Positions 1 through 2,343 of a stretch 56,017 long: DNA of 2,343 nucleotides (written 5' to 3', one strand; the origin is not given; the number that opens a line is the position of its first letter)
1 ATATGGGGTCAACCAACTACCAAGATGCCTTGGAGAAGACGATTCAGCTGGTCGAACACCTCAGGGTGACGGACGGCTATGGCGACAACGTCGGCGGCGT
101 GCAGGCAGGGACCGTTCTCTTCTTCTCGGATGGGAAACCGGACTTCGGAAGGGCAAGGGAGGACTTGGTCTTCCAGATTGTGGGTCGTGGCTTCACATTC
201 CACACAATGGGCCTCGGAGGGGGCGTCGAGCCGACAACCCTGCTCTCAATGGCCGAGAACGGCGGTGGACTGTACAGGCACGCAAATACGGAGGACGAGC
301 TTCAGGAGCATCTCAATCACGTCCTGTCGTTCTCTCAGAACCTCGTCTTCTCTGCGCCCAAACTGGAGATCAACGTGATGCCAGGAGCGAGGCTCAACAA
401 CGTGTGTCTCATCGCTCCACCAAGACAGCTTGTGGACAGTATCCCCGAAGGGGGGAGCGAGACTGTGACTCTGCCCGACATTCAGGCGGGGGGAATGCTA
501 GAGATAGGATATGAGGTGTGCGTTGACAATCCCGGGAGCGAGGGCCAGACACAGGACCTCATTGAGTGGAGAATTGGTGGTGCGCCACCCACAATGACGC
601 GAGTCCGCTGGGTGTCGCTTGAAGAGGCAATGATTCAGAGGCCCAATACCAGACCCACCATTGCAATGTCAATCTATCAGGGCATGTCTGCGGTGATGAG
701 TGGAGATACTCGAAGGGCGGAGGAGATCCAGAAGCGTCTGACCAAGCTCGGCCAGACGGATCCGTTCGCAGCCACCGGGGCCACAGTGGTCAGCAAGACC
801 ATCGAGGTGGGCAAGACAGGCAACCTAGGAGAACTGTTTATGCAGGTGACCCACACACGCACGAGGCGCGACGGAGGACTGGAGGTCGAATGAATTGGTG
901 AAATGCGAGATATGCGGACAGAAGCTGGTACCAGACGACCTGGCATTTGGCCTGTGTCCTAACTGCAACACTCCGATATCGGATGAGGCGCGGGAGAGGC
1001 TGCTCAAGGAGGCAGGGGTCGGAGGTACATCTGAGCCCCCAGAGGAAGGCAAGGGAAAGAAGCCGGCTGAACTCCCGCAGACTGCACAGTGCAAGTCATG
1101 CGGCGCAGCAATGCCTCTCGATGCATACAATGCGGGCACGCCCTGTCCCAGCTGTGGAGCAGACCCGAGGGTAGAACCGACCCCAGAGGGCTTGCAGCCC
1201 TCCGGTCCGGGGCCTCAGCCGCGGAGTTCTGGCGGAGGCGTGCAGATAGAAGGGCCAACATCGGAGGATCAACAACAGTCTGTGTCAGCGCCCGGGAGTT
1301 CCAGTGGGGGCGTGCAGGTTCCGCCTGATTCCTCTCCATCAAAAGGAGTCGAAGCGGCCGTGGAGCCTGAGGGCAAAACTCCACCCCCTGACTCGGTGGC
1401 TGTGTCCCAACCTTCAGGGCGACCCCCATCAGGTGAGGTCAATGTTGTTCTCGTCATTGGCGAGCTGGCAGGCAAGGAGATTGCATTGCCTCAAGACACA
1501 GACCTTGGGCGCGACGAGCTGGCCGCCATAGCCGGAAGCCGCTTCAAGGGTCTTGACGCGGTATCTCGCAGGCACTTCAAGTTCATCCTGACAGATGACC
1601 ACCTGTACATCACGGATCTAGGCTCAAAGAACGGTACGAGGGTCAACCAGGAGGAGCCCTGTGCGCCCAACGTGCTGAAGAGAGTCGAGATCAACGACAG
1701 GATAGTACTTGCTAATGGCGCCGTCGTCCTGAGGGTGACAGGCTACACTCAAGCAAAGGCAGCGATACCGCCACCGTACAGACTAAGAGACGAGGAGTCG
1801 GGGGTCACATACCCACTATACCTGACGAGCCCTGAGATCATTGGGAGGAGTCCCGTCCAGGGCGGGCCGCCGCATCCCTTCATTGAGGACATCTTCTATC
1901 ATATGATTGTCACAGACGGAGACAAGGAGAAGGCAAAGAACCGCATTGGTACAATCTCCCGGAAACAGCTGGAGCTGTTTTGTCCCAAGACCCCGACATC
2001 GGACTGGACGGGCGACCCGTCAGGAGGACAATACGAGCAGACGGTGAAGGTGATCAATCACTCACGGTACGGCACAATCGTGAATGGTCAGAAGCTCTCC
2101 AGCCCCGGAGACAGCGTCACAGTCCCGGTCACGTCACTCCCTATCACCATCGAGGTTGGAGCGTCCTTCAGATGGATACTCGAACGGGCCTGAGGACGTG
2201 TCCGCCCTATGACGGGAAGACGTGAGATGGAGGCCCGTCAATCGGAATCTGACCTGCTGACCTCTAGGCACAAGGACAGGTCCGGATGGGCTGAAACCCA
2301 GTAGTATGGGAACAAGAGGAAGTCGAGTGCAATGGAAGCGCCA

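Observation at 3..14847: Convergent double operon: self-contained Ser/Thr phospho-switch coupled to a SNF2 helicase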

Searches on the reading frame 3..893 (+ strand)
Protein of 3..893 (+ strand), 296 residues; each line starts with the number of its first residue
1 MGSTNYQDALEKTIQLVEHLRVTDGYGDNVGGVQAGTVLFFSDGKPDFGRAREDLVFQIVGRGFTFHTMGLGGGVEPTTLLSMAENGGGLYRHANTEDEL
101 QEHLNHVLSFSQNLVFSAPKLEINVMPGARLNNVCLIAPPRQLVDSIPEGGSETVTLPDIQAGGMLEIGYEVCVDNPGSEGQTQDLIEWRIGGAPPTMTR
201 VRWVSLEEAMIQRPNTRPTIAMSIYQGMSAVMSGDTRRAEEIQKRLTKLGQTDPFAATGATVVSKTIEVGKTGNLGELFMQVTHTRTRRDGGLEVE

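Call 3: search_protein_families(library=pfam, proteins=[window:3-893:+], max_evalue=0.01)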
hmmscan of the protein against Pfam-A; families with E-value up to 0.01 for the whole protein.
window:3-893:+ (296 aa): 1 family
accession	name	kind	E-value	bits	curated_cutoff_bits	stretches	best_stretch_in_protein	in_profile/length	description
PF13768.12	VWA_3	-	0.0035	17.8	27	1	33-92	95-154/155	von Willebrand factor type A domain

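Call 4: search_protein_families(library=padloc, proteins=[window:3-893:+], max_evalue=0.01)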
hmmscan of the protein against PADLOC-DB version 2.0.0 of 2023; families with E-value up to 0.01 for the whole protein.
window:3-893:+ (296 aa): 0 families

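Call 5: search_protein_families(library=ncbifam, proteins=[window:3-893:+], max_evalue=0.01)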
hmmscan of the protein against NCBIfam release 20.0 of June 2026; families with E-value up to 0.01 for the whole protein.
window:3-893:+ (296 aa): 0 families

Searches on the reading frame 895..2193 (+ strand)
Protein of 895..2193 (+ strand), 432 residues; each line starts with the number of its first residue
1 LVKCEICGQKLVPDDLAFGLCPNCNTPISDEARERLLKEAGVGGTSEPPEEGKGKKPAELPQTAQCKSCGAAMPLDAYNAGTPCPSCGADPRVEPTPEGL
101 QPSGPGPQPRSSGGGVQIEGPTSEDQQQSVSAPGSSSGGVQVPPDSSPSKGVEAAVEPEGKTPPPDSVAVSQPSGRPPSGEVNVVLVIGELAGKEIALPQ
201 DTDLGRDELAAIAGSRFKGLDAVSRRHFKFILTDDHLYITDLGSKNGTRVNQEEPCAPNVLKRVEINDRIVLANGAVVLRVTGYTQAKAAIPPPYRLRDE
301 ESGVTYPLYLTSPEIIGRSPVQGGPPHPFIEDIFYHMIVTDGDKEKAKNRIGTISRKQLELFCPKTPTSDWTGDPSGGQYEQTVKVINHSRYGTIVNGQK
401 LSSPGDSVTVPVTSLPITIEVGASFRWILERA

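Call 3: search_protein_families(library=pfam, proteins=[window:895-2193:+], max_evalue=0.01)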
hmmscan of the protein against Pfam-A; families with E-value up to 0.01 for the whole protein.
window:895-2193:+ (432 aa): 4 families
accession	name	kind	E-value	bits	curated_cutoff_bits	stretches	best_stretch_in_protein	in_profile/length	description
PF00498.31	FHA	-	6.7e-13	49.3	20.7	1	221-269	16-63/67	FHA domain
PF12773.13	DZR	-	8.7e-05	23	27.3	0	4-33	15-39/45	Double zinc ribbon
PF16697.10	Yop-YscD_cpl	-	0.00024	21.7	33.2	1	221-270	34-81/94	Inner membrane component of T3SS, cytoplasmic domain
PF01155.25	HypA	-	0.0014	19.1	28.9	0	59-90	66-95/112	Hydrogenase/urease nickel incorporation, metallochaperone, hypA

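Call 4: search_protein_families(library=padloc, proteins=[window:895-2193:+], max_evalue=0.01)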
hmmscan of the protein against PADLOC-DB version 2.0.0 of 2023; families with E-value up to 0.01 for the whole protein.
window:895-2193:+ (432 aa): 0 families

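Call 5: search_protein_families(library=ncbifam, proteins=[window:895-2193:+], max_evalue=0.01)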
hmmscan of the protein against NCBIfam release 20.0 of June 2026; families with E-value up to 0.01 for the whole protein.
window:895-2193:+ (432 aa): 3 families
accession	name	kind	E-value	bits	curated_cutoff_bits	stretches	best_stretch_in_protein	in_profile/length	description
NF049868.1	FhaB_Rv0019c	equivalog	5.4e-08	33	125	1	176-258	61-140/158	FHA domain-containing protein FhaB/FipA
NF041660.2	oxygluDhInhib_OdhI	equivalog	2e-05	24.4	200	1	178-254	33-106/130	oxoglutarate dehydrogenase inhibitor Odhl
NF011481.0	PRK14890.1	equivalog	7.5e-05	22.7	61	0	61-89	7-35/61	putative Zn-ribbon RNA-binding protein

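Call 16: find_encoding_contigs(protein=window:895-2193:+, flank=10000, max_places=3)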
Protein window:895-2193:+ (432 aa): 3 contigs read that carry it; 3 places shown.
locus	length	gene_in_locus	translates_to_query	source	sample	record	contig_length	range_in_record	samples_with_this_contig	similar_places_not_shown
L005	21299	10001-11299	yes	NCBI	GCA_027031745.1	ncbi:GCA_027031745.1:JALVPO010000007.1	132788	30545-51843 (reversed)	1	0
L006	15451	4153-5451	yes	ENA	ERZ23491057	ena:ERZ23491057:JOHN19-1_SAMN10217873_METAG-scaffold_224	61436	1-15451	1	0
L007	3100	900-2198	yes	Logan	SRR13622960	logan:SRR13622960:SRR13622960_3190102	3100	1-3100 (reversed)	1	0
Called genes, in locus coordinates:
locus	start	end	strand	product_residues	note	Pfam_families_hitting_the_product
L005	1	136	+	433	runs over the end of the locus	PF01839:FG-GAP (faint), PF13517:FG-GAP_3, PF23727:Beta-prop_FAM234A_B (weak), PF13517:FG-GAP_3 (weak)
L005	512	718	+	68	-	-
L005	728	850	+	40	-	-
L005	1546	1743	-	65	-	-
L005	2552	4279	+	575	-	-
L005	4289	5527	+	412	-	PF23727:Beta-prop_FAM234A_B (faint), PF01839:FG-GAP (faint), PF13517:FG-GAP_3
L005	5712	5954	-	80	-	-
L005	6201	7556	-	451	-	PF00432:Prenyltrans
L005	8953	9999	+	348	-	PF13519:VWA_2 (weak)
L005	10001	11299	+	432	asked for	PF00498:FHA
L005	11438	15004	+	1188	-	PF00149:Metallophos (weak)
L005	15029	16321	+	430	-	PF00069:Pkinase, PF07714:PK_Tyr_Ser-Thr, PF01636:APH (faint), PF06293:Kdo (weak), PF03109:ABC1 (faint), PF17667:Pkinase_fungal (weak)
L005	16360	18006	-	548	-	-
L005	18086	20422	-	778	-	-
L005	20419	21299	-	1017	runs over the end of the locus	PF07714:PK_Tyr_Ser-Thr (faint), PF00069:Pkinase, PF00176:SNF2-rel_dom (weak), PF00270:DEAD (faint), PF04851:ResIII, PF00176:SNF2-rel_dom, PF00271:Helicase_C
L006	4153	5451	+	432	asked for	PF00498:FHA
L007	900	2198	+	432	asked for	PF00498:FHA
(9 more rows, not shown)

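Call 69: search_solved_structures(query=L005:8953-9999:+, max_evalue=1)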
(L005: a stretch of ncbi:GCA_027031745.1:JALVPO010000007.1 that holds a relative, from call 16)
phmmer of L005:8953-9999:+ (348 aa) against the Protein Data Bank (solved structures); distinct sequences matched with E-value up to 1: 2.
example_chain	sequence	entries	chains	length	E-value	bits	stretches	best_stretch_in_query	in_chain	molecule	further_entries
5a8j_A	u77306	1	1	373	0.024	17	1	15-156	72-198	VWA2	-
9no5_A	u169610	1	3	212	0.22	13.8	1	79-167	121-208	Putative secreted protein, hemolysin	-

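Call 70: search_solved_structures(query=A8, max_evalue=0.01)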
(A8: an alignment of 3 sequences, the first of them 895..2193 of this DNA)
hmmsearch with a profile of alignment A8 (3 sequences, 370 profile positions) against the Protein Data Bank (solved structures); distinct sequences matched with E-value up to 0.01: 12.
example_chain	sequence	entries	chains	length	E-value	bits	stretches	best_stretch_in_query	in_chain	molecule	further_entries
2kb3_A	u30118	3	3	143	2.1e-05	27.1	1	167-215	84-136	Oxoglutarate dehydrogenase inhibitor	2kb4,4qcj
8p5x_G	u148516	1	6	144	2.2e-05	27.1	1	167-215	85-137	Oxoglutarate dehydrogenase inhibitor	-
8p5r_G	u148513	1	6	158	2.2e-05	27.1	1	167-215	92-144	Glycogen accumulation regulator GarA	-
6i2q_B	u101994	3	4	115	2.3e-05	27.1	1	167-216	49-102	Glycogen accumulation regulator GarA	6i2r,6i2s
2kkl_A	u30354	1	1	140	3.1e-05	26.6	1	167-216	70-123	Uncharacterized protein Mb1858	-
1uht_A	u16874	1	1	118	3.3e-05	26.5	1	156-223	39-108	expressed protein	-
2kfu_A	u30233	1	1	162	3.9e-05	26.3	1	167-215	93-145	Rv1827 pThr 22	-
6i2p_D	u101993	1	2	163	4e-05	26.3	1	167-215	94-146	Glycogen accumulation regulator GarA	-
7rj3_A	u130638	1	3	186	5e-05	25.9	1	167-215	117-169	Glycogen accumulation regulator GarA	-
3gqs_A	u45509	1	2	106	0.0026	20.3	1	167-229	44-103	Adenylate cyclase-like protein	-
6hc1_A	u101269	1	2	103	0.0069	18.9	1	167-214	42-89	GGDEF domain protein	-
6hc0_B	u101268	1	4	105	0.0071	18.9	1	167-214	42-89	GGDEF domain protein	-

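Call 93: search_protein_families(library=padloc, proteins=[L005:8797-9999:+], max_evalue=0.01)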
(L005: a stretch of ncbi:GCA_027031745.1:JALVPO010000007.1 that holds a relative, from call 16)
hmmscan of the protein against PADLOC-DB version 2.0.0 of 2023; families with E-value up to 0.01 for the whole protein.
L005:8797-9999:+ (400 aa): 0 families

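Call 94: search_protein_families(library=pfam, proteins=[L005:8797-9999:+], max_evalue=0.001)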
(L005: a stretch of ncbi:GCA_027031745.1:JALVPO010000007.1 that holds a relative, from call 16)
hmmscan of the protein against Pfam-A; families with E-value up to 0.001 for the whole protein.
L005:8797-9999:+ (400 aa): 3 families
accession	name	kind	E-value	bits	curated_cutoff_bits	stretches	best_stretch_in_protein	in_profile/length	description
PF13519.12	VWA_2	-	6.2e-12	46.5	27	1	38-148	1-106/107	von Willebrand factor type A domain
PF13768.12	VWA_3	-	7e-09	36.4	27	1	38-196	3-154/155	von Willebrand factor type A domain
PF00092.34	VWA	-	1.6e-06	28.9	23.8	1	38-205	2-169/174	von Willebrand factor type A domain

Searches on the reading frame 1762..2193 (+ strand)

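Call 31: search_protein_families(library=pfam, proteins=[window:1762-2193:+], max_evalue=5)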
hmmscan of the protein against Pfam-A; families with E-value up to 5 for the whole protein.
window:1762-2193:+ (143 aa): 1 family
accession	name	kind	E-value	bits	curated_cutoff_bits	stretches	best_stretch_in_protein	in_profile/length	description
PF00498.31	FHA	-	0.006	17.4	20.7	1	64-117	17-54/67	FHA domain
